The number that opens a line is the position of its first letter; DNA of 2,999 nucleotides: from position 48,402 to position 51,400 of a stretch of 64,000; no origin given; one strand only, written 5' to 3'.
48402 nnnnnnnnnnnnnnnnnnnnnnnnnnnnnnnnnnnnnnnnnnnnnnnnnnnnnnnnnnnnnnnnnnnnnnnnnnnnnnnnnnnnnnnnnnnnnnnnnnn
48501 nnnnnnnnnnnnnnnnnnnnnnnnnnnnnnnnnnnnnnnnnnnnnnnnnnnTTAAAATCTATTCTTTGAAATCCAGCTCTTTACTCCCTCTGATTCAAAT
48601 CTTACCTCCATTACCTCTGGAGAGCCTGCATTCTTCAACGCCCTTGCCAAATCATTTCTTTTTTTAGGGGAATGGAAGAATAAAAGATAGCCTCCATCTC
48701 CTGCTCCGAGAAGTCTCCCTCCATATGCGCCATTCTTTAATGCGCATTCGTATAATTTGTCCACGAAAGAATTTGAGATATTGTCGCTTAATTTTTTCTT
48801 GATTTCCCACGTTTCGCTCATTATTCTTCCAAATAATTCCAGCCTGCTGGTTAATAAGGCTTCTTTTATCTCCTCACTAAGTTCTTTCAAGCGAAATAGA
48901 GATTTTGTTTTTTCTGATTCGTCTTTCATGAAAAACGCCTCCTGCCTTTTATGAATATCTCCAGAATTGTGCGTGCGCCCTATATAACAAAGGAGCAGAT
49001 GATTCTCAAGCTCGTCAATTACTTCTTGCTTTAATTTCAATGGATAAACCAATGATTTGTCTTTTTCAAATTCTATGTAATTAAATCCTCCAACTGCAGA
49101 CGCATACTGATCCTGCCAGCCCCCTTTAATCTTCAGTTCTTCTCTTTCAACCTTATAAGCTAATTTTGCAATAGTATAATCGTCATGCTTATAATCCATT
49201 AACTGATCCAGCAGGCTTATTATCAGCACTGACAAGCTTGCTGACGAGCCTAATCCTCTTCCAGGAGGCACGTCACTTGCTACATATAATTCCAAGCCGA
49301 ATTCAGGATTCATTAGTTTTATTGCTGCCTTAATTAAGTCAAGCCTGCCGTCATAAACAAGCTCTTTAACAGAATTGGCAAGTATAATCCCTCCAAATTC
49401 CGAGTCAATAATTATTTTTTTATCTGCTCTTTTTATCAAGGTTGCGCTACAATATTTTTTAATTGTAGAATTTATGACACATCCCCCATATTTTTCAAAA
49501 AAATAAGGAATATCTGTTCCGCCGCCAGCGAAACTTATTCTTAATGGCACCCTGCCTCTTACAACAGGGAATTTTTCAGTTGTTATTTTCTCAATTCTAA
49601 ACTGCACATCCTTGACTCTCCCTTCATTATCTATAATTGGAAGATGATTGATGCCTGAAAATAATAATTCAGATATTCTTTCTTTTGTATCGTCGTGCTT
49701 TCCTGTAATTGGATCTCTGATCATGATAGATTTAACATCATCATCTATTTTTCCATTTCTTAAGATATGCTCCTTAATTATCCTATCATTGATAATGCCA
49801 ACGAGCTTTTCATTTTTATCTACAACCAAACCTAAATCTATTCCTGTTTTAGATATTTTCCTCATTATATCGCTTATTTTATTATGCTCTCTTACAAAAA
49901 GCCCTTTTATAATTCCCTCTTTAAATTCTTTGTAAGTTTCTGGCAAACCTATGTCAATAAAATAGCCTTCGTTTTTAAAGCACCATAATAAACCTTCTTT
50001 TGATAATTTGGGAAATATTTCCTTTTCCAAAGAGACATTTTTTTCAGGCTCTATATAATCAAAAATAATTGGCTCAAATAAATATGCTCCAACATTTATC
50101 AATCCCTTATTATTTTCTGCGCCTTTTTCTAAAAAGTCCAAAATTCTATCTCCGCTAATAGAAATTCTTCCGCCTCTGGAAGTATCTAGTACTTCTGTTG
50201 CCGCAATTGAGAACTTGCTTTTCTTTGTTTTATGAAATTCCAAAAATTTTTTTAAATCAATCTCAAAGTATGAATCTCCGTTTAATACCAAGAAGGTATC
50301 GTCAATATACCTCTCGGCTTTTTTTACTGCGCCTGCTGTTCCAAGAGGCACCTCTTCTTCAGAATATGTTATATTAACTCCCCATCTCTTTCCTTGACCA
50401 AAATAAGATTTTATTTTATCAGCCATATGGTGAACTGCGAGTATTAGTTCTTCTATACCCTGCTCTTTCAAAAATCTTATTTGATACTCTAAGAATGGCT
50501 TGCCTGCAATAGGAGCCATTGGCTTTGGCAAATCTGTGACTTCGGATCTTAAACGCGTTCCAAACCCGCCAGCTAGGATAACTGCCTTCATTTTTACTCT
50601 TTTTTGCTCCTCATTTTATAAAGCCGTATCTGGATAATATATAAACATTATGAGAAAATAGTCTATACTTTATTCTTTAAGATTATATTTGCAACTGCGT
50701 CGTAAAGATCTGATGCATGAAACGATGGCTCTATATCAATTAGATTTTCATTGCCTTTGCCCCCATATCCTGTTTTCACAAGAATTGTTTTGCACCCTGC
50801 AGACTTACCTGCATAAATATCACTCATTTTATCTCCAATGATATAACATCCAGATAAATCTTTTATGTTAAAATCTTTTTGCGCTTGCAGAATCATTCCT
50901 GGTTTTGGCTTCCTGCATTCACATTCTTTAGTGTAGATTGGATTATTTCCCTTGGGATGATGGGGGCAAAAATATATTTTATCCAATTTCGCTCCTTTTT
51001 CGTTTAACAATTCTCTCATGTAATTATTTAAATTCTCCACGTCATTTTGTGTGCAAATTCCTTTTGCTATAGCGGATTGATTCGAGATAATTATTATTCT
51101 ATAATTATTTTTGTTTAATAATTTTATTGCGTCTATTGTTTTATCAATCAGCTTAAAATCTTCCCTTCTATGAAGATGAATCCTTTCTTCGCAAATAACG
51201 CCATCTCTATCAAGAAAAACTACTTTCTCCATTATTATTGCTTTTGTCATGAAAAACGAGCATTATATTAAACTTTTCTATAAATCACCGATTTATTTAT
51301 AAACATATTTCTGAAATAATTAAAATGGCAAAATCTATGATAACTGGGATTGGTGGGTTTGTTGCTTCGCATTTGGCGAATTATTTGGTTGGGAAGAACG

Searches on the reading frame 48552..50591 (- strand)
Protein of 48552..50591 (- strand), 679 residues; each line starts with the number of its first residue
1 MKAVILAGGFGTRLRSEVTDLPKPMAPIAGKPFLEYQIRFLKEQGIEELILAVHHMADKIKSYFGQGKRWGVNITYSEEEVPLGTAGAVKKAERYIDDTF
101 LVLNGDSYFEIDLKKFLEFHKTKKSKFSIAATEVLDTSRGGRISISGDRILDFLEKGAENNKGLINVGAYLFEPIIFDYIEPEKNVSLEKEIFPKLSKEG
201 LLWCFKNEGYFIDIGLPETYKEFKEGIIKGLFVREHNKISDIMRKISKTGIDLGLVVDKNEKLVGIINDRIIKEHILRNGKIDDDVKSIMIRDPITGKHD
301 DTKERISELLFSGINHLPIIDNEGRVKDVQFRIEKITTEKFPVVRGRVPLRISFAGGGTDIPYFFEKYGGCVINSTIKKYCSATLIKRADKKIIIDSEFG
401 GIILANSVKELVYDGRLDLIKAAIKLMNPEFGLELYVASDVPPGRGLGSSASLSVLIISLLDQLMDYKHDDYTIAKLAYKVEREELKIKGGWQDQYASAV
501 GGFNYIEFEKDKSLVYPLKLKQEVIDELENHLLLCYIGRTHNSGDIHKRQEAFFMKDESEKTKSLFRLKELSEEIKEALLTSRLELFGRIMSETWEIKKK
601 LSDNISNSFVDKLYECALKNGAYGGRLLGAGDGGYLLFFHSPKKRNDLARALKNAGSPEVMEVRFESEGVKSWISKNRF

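Call 3: search_protein_families(library=pfam, proteins=[window:48552-50591:-], max_evalue=0.01)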
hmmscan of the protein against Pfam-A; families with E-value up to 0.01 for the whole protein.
window:48552-50591:- (679 aa): 5 families
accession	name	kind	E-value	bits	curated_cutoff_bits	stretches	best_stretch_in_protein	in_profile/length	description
PF00483.29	NTP_transferase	-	1.3e-37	130.1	21.2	1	2-225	1-240/245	Nucleotidyl transferase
PF00288.32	GHMP_kinases_N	-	5.8e-19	68.5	22.3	1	419-502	2-87/87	GHMP kinases N terminal domain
PF12804.13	NTP_transf_3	-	1.9e-11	44.8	27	1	3-109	1-98/160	MobA-like NTP transferase domain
PF08544.19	GHMP_kinases_C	-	8.9e-11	42.5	21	1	576-656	2-83/85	GHMP kinases C terminal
PF00571.33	CBS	-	3.4e-10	40.5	24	2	232-276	11-55/57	CBS domain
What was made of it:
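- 48552..50591 (-): Fused HddC (guanylyltransferase), CBS pair and HddA (GHMP heptose-7-P 1-kinase): makes GDP-D-glycero-alpha-D-manno-heptose. Pfam finds NTP_transferase, CBS and GHMP_kinases_N/C (call 3).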

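Call 4: search_protein_families(library=ncbifam, proteins=[window:48552-50591:-], max_evalue=0.01)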
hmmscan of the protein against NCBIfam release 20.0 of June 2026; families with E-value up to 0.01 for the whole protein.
window:48552-50591:- (679 aa): 57 families (the best 25 are shown)
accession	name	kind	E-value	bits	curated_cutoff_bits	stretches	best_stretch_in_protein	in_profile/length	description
NF049969.1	GlMnHpPKinHddA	equivalog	1.3e-81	274.7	600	1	343-673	2-336/338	D-glycero-D-manno-heptose 7-phosphate kinase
NF049965.1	GlMnHpPGnyltfHddC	equivalog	2.2e-53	181.1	300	1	1-224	1-218/221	D-glycero-D-manno-heptose 1-phosphate guanosyltransferase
NF052502.1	man1P_GTase_Rv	exception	5.8e-49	166.8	440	1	2-231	2-234/352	mannose-1-phosphate guanylyltransferase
TIGR03992.1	Arch_glmU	subfamily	5.3e-42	144.1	292.1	1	1-257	1-257/393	bifunctional sugar-1-phosphate nucleotidylyltransferase/acetyltransferase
NF045761.1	NAMPUrTaseMurU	equivalog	1.3e-33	116.8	250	1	1-222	1-222/226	N-acetylmuramate alpha-1-phosphate uridylyltransferase MurU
TIGR01208.1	rmlA_long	equivalog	3.3e-33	115.1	320.25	1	2-182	1-184/353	glucose-1-phosphate thymidylyltransferase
NF041313.1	UDPGP_AglF_Halo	equivalog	1.1e-29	103.6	400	1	1-180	1-182/234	UTP--glucose-1-phosphate uridylyltransferase AglF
TIGR02623.1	G1P_cyt_trans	equivalog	2.2e-29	102.7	300.25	2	83-211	104-229/255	glucose-1-phosphate cytidylyltransferase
NF009948.0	PRK13412.1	equivalog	3.3e-28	97.9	721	2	432-639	726-934/974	bifunctional fucokinase/fucose-1-phosphate guanylyltransferase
TIGR00549.1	mevalon_kin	equivalog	2.6e-25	89.5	163.05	1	368-637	15-274/276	mevalonate kinase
NF041173.1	Sug_nt_acttase_Thmprot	equivalog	2.3e-22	79.5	600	1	1-257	1-257/405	bifunctional sugar-1-phosphate nucleotidylyltransferase/acetyltransferase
NF003036.0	PRK03926.1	equivalog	6.8e-20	71.3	403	1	386-670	37-296/302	mevalonate kinase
NF003670.0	PRK05293.1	equivalog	3.2e-18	65.8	470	1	3-224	7-255/382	glucose-1-phosphate adenylyltransferase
NF003006.0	PRK03817.1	equivalog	1.4e-17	63.7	443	2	418-516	69-171/352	galactokinase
TIGR01207.1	rmlA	equivalog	3.8e-17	62.3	360.65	1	2-179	1-182/286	glucose-1-phosphate thymidylyltransferase RfbA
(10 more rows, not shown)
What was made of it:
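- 48552..50591 (-): The best NCBIfam hits are HddA at 274.7 bits and HddC at 181 bits, both below their equivalog cut-offs (call 4).
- Checked: A fused HddC-CBS-HddA lies at 48552-50591 (best NCBIfam hits HddA 275 bits and HddC 181 bits) (calls 3, 4).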

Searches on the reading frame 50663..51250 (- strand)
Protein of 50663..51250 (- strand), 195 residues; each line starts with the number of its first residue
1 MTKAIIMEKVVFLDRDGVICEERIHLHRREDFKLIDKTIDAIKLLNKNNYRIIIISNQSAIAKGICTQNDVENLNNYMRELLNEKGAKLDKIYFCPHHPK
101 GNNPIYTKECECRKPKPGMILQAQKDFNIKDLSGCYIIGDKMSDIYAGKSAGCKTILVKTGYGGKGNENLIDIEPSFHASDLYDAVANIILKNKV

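Call 3: search_protein_families(library=pfam, proteins=[window:50663-51250:-], max_evalue=0.01)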
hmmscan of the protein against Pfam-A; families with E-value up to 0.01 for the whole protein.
window:50663-51250:- (195 aa): 5 families
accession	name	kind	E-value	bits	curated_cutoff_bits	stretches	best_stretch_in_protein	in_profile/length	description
PF13242.12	Hydrolase_like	-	5.5e-15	55.5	22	1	112-185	2-75/75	HAD-hyrolase-like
PF08645.17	PNK3P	-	2.3e-11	44.1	22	1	10-154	2-130/161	Polynucleotide kinase 3 phosphatase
PF13419.12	HAD_2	-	1.1e-09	39.2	23.8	1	108-158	129-178/178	Haloacid dehalogenase-like hydrolase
PF00702.32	Hydrolase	-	1.3e-07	32.6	26.4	1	31-152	96-191/191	haloacid dehalogenase-like hydrolase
PF13344.12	Hydrolase_6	-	0.00081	19.8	27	1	11-62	1-43/101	Haloacid dehalogenase-like hydrolase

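Call 4: search_protein_families(library=ncbifam, proteins=[window:50663-51250:-], max_evalue=0.01)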
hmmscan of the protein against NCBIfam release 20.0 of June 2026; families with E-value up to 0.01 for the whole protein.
window:50663-51250:- (195 aa): 30 families (the best 25 are shown)
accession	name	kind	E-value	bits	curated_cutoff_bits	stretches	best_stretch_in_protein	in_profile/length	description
NF006506.0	PRK08942.1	equivalog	1.4e-50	171.3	178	1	7-189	2-177/182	D-glycero-beta-D-manno-heptose 1,7-bisphosphate 7-phosphatase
TIGR00213.1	GmhB_yaeD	subfamily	6.2e-45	153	149.6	1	9-162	2-154/176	D-glycero-beta-D-manno-heptose 1,7-bisphosphate 7-phosphatase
TIGR01656.1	Histidinol-ppas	subfamily_domain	1.3e-40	138.7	84.15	1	9-158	1-146/149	histidinol-phosphate phosphatase domain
NF050049.1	HBPPhtaseGmhB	domain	1.2e-38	132.6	250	1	8-158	3-143/171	D-glycero-alpha-D-manno-heptose-1,7-bisphosphate 7-phosphatase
NF005264.0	PRK06769.1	equivalog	1.1e-34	119.8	217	1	8-190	4-172/175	HAD-IIIA family hydrolase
TIGR01662.1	HAD-SF-IIIA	subfamily_domain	7e-34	116.9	44.6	1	9-160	1-140/141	HAD-IIIA family hydrolase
NF003937.0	PRK05446.1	equivalog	1.3e-22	80.3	443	1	7-159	2-149/355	bifunctional histidinol-phosphatase/imidazoleglycerol-phosphate dehydratase HisB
TIGR01261.1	hisB_Nterm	equivalog_domain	2.8e-20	72.4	140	1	9-157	2-145/161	histidinol-phosphatase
TIGR01460.1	HAD-SF-IIA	subfamily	3.4e-10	40.1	100.15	1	114-161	197-246/246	HAD-IIA family hydrolase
NF009804.0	PRK13288.1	equivalog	8.6e-10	38.4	218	1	108-186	132-207/215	pyrophosphatase PpaX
NF009695.0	PRK13222.1-2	equivalog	2e-09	37.3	225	1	112-189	148-222/226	phosphoglycolate phosphatase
TIGR01422.2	phosphonatase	equivalog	6e-08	32.3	220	1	107-160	148-201/251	phosphonoacetaldehyde hydrolase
TIGR01449.2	PGP_bact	equivalog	2.9e-07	30.2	180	1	111-169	138-195/213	phosphoglycolate phosphatase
TIGR01664.1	DNA-3'-Pase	equivalog_domain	4.7e-07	29.9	107.65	1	7-142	12-137/167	DNA 3'-phosphatase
NF009696.0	PRK13222.1-3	equivalog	1.8e-06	27.8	359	1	59-162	102-190/223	N-acetylmuramic acid 6-phosphate phosphatase MupP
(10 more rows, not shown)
